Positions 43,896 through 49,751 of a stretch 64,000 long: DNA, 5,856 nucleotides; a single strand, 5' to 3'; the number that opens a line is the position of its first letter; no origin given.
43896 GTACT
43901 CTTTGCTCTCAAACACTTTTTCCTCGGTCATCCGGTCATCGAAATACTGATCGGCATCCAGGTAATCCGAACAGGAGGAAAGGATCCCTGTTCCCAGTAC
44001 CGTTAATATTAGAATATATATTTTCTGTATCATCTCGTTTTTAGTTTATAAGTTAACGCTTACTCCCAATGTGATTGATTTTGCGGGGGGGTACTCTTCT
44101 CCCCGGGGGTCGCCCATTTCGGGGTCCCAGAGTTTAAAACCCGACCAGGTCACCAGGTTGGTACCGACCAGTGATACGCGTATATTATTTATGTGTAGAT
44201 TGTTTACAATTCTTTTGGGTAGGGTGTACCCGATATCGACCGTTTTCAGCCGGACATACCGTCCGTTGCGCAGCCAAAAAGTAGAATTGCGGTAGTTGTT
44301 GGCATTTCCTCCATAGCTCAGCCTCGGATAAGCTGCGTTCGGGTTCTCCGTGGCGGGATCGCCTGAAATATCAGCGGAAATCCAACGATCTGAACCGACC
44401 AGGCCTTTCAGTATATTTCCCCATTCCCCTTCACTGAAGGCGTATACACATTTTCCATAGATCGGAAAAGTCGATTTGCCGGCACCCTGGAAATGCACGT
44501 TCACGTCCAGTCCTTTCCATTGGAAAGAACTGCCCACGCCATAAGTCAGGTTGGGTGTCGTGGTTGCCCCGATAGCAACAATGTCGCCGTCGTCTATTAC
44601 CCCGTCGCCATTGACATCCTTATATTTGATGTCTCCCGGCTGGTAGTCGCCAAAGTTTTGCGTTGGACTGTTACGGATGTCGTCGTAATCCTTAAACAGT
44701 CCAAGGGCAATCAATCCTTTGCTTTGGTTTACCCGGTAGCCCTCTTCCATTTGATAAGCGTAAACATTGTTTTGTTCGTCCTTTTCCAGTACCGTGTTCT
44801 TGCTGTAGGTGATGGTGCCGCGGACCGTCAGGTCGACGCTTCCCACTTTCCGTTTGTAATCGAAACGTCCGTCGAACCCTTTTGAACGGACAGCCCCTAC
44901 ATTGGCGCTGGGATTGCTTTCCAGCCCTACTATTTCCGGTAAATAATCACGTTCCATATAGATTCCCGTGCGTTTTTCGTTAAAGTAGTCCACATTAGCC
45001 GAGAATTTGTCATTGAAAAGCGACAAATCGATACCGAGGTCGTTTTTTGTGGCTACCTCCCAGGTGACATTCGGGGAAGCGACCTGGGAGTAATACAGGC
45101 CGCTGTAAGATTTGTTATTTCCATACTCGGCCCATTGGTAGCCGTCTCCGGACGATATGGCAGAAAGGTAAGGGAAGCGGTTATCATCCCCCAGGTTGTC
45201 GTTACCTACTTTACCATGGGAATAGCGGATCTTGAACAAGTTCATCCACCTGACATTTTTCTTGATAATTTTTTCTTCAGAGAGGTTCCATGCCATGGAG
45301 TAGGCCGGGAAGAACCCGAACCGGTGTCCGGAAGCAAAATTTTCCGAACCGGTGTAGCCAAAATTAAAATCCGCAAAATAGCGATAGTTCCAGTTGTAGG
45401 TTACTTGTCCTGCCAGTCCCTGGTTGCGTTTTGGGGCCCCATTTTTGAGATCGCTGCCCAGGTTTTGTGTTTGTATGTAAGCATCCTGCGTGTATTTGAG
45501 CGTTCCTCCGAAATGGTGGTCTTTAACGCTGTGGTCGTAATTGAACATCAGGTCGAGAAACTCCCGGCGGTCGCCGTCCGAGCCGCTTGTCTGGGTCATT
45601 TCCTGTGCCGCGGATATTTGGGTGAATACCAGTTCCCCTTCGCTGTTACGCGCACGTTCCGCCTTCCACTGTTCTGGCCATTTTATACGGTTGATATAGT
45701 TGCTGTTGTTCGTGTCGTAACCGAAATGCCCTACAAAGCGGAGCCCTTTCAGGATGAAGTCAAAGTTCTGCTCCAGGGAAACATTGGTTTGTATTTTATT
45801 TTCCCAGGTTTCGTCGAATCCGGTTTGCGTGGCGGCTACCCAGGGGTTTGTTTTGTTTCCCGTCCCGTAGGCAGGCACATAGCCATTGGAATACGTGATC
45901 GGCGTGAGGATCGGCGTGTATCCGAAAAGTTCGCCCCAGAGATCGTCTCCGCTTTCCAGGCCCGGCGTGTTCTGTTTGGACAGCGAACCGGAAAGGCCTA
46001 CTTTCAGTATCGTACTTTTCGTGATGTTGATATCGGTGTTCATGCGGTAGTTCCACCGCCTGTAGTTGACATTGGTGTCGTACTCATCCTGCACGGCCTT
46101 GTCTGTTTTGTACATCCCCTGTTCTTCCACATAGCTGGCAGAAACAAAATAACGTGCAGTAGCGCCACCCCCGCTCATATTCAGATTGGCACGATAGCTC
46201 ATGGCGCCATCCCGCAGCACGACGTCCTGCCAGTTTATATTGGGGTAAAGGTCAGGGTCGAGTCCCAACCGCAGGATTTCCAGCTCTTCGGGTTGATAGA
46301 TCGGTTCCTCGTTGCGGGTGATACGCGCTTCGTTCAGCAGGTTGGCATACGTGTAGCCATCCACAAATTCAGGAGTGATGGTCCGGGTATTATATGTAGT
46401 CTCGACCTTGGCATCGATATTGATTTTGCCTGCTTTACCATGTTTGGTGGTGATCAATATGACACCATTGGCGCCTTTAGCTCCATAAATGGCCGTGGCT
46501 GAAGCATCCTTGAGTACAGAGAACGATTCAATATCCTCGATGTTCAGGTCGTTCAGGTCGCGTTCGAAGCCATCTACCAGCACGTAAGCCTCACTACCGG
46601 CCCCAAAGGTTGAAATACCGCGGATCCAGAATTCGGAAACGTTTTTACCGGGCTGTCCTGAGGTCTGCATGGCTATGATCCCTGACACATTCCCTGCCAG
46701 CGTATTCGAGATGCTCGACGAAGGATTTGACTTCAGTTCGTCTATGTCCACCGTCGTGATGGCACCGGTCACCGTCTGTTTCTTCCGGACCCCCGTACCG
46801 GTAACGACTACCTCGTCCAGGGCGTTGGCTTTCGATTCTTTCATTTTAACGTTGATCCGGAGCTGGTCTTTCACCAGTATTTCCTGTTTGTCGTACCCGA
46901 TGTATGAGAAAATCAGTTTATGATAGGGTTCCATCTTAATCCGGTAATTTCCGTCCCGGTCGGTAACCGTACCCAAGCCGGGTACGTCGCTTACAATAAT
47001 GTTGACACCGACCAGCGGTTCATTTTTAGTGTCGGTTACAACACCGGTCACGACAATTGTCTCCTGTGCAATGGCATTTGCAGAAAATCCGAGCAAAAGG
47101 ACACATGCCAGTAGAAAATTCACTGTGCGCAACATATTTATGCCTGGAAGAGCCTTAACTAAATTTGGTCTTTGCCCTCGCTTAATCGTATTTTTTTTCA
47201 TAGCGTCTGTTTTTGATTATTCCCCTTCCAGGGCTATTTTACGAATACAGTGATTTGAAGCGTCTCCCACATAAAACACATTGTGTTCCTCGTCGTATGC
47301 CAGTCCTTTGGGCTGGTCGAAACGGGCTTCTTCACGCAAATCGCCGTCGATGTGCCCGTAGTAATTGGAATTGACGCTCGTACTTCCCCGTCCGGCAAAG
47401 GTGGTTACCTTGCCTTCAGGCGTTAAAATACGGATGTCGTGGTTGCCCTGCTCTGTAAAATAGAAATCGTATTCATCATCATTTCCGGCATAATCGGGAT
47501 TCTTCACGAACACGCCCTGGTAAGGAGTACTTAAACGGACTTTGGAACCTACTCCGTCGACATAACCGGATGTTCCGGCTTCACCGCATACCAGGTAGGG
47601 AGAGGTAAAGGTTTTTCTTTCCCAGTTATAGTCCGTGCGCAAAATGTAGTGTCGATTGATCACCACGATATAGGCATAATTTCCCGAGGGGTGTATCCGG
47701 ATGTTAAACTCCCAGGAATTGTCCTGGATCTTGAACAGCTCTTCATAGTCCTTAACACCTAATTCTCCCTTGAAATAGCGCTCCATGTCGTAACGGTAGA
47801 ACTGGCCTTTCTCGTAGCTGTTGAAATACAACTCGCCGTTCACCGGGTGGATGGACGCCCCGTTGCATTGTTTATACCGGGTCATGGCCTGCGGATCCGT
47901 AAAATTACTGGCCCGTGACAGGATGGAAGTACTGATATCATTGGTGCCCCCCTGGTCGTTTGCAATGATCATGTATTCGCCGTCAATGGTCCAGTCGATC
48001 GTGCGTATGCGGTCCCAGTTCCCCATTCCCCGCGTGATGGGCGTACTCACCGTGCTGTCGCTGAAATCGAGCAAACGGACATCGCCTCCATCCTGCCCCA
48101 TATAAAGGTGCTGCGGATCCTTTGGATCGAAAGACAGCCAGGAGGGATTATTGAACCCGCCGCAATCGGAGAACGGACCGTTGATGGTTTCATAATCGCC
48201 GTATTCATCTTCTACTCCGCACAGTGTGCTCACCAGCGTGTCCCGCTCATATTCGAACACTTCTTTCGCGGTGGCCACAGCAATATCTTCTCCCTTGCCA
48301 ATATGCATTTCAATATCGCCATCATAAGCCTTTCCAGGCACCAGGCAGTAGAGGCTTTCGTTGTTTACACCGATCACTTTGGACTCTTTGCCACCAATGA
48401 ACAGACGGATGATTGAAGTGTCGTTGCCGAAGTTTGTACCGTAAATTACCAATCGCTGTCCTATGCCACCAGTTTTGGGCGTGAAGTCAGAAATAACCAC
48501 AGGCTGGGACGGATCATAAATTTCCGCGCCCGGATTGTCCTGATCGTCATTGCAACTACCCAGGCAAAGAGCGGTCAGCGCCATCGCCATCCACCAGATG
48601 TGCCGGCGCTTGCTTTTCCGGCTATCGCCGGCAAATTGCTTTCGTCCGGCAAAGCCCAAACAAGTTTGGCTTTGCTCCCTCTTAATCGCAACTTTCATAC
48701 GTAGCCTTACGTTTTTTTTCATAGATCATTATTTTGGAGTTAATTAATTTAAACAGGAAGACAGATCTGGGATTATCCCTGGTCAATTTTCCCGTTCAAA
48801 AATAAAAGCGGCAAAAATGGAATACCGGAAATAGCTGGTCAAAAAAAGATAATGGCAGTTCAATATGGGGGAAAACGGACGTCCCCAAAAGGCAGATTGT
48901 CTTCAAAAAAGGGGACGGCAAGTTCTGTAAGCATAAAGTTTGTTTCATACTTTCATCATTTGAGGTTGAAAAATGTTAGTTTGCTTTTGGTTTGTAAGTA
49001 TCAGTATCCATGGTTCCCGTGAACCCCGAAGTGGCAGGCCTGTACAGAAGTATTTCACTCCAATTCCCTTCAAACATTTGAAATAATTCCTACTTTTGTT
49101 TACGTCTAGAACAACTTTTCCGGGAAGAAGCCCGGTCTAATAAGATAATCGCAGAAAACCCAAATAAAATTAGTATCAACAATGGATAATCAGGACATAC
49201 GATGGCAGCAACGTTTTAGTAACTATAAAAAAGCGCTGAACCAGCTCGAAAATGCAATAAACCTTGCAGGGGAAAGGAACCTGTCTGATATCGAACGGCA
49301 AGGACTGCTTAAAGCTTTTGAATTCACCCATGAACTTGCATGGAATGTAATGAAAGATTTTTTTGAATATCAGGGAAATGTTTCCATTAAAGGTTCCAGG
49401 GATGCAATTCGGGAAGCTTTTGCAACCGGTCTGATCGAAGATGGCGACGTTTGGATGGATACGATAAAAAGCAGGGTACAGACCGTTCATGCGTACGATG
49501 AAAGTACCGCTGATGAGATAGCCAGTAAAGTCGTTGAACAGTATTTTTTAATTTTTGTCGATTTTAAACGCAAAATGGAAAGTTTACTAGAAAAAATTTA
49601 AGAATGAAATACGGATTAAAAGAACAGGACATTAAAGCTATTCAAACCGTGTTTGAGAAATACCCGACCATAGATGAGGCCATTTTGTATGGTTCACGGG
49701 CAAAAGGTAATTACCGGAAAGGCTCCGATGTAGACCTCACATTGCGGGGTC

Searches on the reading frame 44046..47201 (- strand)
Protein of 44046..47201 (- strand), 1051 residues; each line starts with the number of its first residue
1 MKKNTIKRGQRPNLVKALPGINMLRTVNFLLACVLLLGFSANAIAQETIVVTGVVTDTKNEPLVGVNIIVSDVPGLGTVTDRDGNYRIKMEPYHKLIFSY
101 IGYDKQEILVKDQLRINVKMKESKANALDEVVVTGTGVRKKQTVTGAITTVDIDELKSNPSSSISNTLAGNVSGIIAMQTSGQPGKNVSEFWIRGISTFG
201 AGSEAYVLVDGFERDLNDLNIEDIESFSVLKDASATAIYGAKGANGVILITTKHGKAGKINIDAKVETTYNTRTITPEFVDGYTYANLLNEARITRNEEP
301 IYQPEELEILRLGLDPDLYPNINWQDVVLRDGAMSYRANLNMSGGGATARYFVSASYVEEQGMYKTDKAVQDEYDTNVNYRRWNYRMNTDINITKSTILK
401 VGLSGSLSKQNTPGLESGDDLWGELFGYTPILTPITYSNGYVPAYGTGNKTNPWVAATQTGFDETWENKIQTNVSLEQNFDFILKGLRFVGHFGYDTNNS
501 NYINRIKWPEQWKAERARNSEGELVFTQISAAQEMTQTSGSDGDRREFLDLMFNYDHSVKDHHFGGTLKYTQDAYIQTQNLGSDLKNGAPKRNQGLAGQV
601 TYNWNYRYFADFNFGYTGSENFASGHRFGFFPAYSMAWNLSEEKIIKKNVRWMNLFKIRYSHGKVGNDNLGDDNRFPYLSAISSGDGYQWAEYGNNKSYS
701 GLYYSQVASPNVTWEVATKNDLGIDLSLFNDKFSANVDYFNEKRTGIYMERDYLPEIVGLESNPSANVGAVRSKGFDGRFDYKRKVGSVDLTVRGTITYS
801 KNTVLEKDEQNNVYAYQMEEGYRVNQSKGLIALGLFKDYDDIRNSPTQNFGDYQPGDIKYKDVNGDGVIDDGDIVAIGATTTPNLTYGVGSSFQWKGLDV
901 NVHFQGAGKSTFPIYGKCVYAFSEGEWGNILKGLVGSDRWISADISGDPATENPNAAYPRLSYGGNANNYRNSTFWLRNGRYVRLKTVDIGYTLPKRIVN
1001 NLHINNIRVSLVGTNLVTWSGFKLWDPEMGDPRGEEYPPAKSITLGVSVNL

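Call 16: search_protein_families(library=pfam, proteins=[window:44046-47201:-])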
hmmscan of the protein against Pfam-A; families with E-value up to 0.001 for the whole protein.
window:44046-47201:- (1051 aa): 3 families
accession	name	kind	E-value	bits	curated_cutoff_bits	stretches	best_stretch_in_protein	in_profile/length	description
PF07715.20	Plug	-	1e-17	65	23.9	1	141-247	2-107/107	TonB-dependent Receptor Plug Domain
PF13715.12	CarbopepD_reg_2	-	9.2e-17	61.3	32.2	1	51-133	1-88/88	CarboxypepD_reg-like domain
PF13620.12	CarboxypepD_reg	-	1.1e-10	42.1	32.3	1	51-120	2-81/82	Carboxypeptidase regulatory-like domain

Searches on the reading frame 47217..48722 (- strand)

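Call 16: search_protein_families(library=pfam, proteins=[window:47217-48722:-])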
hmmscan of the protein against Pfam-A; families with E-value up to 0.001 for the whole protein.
window:47217-48722:- (501 aa): 2 families
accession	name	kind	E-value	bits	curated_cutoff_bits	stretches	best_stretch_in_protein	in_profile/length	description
PF01833.30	TIG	-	9.5e-12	45.2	20.9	1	76-142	2-69/84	IPT/TIG domain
PF01436.27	NHL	-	6.2e-05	23.3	20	1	468-495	1-27/28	NHL repeat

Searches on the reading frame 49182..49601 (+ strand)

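Call 65: search_protein_families(library=pfam, proteins=[window:49182-49601:+])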
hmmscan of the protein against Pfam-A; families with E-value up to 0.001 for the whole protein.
window:49182-49601:+ (139 aa): 1 family
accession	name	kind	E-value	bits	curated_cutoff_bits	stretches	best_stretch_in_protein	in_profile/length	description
PF08780.16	NTase_sub_bind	-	1.7e-41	141.6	31.8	1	10-133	1-125/126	Nucleotidyltransferase substrate binding protein like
